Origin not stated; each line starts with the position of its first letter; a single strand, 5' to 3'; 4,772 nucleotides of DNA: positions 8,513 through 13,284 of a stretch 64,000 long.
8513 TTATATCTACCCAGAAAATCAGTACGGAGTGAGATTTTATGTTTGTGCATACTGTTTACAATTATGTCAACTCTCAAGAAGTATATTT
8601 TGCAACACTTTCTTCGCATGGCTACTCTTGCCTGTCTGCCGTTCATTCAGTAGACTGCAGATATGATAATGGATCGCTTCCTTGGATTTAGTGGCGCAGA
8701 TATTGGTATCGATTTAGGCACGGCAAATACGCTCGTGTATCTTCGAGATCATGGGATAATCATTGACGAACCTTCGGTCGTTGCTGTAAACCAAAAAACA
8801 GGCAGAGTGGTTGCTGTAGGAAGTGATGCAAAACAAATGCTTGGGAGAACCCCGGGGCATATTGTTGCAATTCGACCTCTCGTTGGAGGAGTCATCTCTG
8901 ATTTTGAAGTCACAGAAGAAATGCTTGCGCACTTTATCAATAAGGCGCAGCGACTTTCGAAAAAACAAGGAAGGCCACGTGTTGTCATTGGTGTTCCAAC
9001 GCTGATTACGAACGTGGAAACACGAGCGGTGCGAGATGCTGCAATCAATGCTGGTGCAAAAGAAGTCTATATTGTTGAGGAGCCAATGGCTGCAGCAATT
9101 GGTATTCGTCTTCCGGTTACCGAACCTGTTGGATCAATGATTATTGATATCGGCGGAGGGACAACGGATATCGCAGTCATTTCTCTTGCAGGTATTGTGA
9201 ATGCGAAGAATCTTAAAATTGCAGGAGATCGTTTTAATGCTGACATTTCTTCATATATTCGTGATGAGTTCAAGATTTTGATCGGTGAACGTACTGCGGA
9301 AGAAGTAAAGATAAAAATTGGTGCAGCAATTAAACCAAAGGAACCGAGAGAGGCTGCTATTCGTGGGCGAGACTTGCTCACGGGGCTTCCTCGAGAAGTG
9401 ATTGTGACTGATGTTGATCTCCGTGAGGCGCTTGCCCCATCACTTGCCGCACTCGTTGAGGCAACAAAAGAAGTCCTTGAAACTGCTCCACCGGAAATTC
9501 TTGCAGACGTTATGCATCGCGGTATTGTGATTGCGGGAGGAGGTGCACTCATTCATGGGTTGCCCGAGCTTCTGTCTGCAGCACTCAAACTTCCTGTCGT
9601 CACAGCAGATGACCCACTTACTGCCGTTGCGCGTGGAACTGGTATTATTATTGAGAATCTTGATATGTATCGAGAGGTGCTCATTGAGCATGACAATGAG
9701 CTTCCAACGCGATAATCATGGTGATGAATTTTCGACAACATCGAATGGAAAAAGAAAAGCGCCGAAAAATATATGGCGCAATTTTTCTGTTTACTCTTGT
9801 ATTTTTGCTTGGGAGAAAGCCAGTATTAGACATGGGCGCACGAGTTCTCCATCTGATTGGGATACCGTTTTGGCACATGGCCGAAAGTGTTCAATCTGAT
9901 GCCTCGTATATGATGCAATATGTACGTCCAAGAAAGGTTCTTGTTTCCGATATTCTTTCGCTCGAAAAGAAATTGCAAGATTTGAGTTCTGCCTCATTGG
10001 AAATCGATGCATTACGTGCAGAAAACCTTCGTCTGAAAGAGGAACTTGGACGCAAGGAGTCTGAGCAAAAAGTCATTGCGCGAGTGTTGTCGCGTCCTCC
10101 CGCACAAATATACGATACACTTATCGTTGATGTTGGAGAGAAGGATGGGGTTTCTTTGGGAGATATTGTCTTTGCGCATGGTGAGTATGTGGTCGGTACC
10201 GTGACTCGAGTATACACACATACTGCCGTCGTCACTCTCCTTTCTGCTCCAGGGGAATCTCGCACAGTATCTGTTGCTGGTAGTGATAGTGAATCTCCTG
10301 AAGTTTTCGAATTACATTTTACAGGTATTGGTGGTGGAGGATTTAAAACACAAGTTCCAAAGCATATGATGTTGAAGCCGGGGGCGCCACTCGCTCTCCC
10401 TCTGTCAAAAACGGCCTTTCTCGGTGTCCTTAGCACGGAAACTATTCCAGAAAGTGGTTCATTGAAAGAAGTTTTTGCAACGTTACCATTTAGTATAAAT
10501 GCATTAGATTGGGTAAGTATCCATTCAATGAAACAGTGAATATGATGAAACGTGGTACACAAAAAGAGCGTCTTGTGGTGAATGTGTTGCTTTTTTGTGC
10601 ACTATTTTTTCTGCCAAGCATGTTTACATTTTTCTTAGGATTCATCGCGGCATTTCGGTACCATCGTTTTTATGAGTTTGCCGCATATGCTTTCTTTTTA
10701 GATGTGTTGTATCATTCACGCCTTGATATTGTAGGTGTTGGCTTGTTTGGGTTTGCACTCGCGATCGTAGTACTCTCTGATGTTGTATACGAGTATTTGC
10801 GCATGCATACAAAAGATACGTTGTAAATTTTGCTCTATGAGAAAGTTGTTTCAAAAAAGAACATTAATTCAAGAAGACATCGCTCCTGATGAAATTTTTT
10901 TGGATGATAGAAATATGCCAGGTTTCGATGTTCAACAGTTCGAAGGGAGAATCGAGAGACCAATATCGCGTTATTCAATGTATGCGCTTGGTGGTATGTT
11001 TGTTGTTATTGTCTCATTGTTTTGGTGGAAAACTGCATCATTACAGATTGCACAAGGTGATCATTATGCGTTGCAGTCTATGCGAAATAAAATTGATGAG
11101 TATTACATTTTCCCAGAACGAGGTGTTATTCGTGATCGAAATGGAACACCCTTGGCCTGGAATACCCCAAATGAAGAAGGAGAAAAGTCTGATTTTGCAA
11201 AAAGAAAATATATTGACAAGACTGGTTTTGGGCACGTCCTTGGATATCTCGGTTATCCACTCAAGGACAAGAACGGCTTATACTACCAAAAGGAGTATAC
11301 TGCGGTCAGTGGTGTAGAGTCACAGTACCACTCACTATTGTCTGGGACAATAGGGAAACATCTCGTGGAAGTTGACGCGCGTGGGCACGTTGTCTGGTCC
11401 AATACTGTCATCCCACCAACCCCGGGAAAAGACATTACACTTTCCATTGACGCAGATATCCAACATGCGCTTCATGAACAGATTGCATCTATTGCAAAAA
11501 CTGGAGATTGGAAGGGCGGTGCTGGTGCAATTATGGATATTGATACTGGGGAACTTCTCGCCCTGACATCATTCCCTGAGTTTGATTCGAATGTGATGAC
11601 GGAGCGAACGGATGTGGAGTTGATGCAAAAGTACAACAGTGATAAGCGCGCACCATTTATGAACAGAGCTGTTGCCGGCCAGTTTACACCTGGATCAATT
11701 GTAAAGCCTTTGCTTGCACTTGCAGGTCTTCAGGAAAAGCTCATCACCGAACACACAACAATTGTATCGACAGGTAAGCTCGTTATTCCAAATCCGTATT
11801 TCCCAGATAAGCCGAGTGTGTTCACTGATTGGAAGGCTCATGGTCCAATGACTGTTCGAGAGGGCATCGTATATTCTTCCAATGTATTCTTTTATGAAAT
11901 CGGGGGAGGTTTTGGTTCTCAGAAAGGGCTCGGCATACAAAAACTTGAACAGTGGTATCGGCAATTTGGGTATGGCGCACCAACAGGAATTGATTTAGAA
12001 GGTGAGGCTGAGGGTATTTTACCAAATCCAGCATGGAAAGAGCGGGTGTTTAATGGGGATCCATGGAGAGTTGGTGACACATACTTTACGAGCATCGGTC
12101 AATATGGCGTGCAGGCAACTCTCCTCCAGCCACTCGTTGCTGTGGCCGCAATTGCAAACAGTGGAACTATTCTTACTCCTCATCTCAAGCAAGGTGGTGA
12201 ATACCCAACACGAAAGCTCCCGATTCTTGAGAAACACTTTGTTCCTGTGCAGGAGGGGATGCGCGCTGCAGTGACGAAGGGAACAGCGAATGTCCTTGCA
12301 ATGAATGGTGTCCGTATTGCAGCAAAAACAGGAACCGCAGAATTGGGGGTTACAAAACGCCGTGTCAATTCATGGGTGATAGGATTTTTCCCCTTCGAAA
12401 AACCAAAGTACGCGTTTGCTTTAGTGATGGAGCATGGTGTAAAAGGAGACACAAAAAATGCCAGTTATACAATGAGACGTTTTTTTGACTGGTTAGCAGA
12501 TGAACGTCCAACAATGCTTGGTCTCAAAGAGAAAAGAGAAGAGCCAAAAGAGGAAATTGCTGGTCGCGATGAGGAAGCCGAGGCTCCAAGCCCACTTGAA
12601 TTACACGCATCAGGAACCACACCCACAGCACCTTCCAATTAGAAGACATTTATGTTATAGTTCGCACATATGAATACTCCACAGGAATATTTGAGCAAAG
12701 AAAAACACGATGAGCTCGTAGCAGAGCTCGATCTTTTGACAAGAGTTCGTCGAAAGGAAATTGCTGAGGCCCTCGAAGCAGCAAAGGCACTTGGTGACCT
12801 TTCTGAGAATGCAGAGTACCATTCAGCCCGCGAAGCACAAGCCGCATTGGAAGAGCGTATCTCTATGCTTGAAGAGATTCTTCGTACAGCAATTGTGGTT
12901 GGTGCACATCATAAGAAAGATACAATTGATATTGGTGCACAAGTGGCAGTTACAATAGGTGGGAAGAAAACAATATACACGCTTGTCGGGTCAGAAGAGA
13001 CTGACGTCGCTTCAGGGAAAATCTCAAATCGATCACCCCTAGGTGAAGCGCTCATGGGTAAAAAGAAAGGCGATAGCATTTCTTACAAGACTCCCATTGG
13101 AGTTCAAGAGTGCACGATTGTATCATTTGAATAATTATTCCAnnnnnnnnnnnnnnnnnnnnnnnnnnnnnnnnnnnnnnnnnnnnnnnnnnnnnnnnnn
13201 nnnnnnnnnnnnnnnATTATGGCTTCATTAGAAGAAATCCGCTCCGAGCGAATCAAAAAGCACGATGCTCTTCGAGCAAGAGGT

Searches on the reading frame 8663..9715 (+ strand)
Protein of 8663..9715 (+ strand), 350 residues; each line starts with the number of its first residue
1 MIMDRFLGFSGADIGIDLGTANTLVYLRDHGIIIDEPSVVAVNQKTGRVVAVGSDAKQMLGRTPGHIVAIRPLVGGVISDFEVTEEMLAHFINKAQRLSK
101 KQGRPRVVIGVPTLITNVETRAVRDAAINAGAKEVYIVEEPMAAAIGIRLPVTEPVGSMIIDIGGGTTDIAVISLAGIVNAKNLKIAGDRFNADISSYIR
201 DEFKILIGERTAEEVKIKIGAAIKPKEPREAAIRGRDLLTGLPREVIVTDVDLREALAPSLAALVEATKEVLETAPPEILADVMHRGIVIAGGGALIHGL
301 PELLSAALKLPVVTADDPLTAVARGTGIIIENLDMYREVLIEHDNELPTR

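Call 21: search_protein_families(library=pfam, proteins=[window:8663-9715:+], max_evalue=0.00001)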
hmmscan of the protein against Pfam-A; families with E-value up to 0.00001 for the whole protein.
window:8663-9715:+ (350 aa): 3 families
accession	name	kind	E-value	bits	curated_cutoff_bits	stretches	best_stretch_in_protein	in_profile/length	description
PF06723.19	MreB_Mbl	-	2.3e-132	441.2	27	1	12-336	2-325/327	MreB/Mbl protein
PF00012.26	HSP70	-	4.9e-13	48.6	20.6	1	84-205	114-240/599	Hsp70 protein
PF14450.12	FtsA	-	1.3e-12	48.7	31.8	1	160-315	2-110/127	Cell division protein FtsA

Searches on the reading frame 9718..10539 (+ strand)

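Call 21: search_protein_families(library=pfam, proteins=[window:9718-10539:+], max_evalue=0.00001)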
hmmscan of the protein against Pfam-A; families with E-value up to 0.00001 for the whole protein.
window:9718-10539:+ (273 aa): 1 family
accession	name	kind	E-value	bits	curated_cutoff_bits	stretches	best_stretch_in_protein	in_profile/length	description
PF04085.20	MreC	-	3e-11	43.7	28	1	123-188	1-65/147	Rod shape-determining protein MreC, barrel core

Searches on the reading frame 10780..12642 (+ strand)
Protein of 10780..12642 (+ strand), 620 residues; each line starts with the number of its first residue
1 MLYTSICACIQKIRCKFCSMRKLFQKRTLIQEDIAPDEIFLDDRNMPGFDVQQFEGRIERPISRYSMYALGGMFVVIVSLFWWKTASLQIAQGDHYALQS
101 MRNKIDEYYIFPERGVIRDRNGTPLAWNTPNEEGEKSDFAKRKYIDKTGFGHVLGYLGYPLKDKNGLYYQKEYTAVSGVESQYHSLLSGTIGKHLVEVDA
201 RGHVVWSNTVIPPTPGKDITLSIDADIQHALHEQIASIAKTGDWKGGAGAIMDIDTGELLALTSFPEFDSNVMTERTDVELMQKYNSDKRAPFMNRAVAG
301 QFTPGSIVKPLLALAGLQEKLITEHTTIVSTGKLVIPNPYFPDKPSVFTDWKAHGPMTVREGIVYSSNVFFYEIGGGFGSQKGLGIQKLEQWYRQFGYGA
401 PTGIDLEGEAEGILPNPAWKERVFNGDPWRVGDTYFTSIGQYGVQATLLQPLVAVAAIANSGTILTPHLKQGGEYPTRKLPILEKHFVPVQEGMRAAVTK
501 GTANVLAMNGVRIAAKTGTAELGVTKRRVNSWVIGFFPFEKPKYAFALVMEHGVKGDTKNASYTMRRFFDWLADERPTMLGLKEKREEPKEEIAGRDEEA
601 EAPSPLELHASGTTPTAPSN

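Call 21: search_protein_families(library=pfam, proteins=[window:10780-12642:+], max_evalue=0.00001)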
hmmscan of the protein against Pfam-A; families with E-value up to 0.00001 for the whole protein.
window:10780-12642:+ (620 aa): 2 families
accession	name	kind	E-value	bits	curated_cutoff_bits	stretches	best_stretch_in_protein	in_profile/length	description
PF00905.27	Transpeptidase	-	1.6e-54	185.6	22.1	1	249-560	3-289/299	Penicillin binding protein transpeptidase domain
PF03717.20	PBP_dimer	-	1.6e-12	48.7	24.4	1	141-207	107-178/180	Penicillin-binding Protein dimerisation domain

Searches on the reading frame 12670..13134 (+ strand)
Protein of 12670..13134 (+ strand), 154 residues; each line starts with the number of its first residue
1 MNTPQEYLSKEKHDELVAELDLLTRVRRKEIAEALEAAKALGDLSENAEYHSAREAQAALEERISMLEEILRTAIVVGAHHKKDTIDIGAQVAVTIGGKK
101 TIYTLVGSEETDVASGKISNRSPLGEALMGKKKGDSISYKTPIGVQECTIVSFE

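Call 76: search_protein_families(library=ncbifam, proteins=[window:12670-13134:+], max_evalue=0.00001)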
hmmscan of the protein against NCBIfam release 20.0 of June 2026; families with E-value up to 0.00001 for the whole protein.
window:12670-13134:+ (154 aa): 13 families
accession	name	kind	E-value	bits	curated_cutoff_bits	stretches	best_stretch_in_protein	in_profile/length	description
TIGR01462.1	greA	subfamily_domain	6.1e-45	153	139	1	7-152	1-149/151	transcription elongation factor GreA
NF001263.0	PRK00226.1-4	equivalog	2.9e-43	147.5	145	1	4-152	5-156/160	transcription elongation factor GreA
NF001261.0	PRK00226.1-2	equivalog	1e-38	132.7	167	1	6-152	4-153/157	transcription elongation factor GreA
NF001260.0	PRK00226.1-1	equivalog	4.7e-33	114.1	234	1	9-154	9-157/160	transcription elongation factor GreA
NF001264.0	PRK00226.1-5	equivalog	7.4e-31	107.1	180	1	10-152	8-154/158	transcription elongation factor GreA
NF001262.0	PRK00226.1-3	equivalog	2.1e-28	99.1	161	1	3-151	4-157/165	transcription elongation factor GreA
NF002506.1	PRK01885.1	equivalog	5.9e-27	94.3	188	1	5-152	2-151/156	transcription elongation factor GreB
TIGR01461.1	greB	equivalog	5.7e-24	84.6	171.05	1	6-154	3-153/156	transcription elongation factor GreB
NF011309.0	PRK14720.1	equivalog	2.4e-23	82.2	714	1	18-140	762-887/906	transcription elongation factor GreA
NF004548.0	PRK05892.1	equivalog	9.2e-19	67.9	126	1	5-152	5-153/158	nucleoside diphosphate kinase regulator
NF004969.0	PRK06330.1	equivalog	8.5e-16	57.7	697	1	20-140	581-703/718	transcript cleavage factor/unknown domain fusion protein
NF004973.0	PRK06342.1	equivalog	3.2e-13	49.7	159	1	17-139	31-149/160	transcription elongation factor GreA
NF004396.0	PRK05753.1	equivalog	2.2e-10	40.4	109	1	55-146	23-117/137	nucleoside diphosphate kinase regulator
